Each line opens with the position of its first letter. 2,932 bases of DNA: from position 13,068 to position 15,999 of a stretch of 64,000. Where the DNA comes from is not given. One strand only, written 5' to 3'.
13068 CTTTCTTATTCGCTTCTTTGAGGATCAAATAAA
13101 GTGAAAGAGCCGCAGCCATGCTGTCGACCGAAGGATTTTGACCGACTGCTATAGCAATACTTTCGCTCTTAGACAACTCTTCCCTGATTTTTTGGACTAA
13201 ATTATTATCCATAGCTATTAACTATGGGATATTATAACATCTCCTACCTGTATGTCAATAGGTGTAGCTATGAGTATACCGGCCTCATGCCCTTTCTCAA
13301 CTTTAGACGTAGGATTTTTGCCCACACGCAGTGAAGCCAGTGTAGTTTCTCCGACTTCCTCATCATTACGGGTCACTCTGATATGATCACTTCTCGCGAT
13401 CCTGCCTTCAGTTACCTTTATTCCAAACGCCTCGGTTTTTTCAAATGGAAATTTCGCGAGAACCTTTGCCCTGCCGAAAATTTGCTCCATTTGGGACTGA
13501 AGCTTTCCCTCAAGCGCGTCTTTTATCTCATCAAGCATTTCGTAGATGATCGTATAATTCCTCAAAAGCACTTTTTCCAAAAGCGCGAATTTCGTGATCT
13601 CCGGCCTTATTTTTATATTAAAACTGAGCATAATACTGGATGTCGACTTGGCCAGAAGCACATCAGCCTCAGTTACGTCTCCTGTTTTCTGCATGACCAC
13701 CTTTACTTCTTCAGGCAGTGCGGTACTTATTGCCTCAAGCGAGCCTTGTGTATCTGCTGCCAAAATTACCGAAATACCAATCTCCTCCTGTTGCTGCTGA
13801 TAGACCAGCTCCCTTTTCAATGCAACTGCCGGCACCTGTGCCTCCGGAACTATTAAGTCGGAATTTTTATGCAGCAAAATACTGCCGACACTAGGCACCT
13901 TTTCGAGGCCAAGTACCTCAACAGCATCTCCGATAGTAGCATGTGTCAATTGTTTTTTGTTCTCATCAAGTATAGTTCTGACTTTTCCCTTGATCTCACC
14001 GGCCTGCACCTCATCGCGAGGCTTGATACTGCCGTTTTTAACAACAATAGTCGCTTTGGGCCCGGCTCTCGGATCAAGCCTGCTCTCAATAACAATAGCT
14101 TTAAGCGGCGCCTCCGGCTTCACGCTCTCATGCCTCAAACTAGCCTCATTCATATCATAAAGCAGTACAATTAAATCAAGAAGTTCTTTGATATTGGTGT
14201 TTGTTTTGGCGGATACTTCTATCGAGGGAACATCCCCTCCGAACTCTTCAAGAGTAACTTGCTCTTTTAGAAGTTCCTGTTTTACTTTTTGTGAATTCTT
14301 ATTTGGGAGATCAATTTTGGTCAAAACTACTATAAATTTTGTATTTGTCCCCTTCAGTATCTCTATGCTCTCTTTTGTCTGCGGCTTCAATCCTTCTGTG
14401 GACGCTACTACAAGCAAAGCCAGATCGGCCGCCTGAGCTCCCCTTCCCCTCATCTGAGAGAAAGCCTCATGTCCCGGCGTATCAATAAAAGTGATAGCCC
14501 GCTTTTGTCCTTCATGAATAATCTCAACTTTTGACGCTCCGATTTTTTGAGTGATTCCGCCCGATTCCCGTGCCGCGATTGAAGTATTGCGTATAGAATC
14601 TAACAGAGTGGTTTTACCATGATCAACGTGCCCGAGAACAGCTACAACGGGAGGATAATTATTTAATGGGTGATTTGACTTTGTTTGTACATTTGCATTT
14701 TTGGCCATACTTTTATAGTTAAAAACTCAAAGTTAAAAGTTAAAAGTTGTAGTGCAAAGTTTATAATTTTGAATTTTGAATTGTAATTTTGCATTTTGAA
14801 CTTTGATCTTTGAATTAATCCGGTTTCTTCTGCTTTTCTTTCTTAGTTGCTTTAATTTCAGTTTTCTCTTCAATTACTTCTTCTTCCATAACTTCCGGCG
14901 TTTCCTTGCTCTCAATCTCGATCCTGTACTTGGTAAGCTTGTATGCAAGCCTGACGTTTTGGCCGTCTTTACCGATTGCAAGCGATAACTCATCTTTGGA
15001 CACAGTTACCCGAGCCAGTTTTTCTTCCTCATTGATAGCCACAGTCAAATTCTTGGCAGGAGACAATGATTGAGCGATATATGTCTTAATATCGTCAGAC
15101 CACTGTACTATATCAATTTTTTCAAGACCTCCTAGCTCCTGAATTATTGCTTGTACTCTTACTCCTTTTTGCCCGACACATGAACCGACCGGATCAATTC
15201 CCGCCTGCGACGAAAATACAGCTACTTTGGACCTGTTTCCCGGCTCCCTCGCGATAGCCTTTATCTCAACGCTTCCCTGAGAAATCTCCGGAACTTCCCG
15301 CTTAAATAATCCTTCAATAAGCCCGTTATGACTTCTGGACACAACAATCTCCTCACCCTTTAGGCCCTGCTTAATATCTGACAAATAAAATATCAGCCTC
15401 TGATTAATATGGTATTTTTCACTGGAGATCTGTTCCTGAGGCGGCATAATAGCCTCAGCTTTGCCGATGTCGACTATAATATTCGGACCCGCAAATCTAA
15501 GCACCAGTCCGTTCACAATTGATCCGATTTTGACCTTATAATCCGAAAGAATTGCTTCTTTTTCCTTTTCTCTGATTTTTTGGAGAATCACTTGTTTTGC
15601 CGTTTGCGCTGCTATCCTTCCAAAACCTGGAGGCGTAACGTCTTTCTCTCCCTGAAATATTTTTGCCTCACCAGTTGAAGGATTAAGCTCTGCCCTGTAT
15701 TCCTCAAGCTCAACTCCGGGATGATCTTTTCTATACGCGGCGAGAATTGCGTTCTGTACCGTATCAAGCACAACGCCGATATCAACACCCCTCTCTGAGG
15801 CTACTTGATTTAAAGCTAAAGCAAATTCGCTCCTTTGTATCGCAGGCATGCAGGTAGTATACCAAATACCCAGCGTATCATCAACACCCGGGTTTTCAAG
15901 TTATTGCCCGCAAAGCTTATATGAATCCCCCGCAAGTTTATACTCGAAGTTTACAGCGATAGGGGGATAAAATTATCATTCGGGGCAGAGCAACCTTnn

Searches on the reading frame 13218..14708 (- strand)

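Call 5: search_protein_families(library=pfam, proteins=[window:13218-14708:-], max_evalue=0.01)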
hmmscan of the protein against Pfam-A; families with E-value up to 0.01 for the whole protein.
window:13218-14708:- (496 aa): 12 families
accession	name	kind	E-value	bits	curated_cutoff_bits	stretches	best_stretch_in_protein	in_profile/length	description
PF00009.33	GTP_EFTU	-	2.1e-37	129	26.5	1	22-182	6-184/188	Elongation factor Tu GTP binding domain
PF11987.13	IF-2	-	2.3e-21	76.3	27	1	304-396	19-117/117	Translation-initiation factor 2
PF22042.2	EF-G_D2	-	6.7e-16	58.6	27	1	201-278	1-81/84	Elongation factor G domain 2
PF01926.29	MMR_HSR1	-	2e-11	44.4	21.9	1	22-131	2-113/113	50S ribosome-binding GTPase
PF00071.28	Ras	-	4.3e-09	36.6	21.6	1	22-180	2-156/162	Ras family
PF02421.24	FeoB_N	-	5.6e-06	26.4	27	1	22-179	3-155/156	Ferrous iron transport protein B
PF03144.31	GTP_EFTU_D2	-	5.9e-06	27.1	30.3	1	430-492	6-72/73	Elongation factor Tu domain 2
PF08477.19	Roc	-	1.4e-05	25.8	27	1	22-133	2-119/119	Ras of Complex, Roc, domain of DAPkinase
PF00350.29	Dynamin_N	-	4.7e-05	23.9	27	0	22-56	1-35/168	Dynamin family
PF10662.15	PduV-EutP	-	0.00013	22.2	21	1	23-179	5-140/143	Ethanolamine utilisation - propanediol utilisation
PF03193.22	RsgA_GTPase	-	0.00062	20.1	30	0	96-178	25-102/174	RsgA GTPase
PF00735.24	Septin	-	0.0071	16.1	26.2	0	23-80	8-72/280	Septin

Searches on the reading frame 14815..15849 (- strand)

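Call 5: search_protein_families(library=pfam, proteins=[window:14815-15849:-], max_evalue=0.01)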
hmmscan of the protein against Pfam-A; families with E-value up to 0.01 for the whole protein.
window:14815-15849:- (344 aa): 5 families
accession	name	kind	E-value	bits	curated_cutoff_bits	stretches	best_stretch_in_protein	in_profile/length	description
PF13184.12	KH_5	-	1.1e-25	89.9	27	1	203-271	1-68/69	NusA-like KH domain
PF08529.16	NusA_N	-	2e-16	60.7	23.8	2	8-67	1-58/119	NusA N-terminal domain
PF23095.1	KH_NusA_C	-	0.0003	21.2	34.2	1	282-313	4-35/59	Transcription termination/antitermination protein NusA, KH domain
PF07650.23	KH_2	-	0.0024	18.1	22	1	254-316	2-65/78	KH domain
PF00013.35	KH_1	-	0.0043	17.2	21.5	0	280-326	3-48/66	KH domain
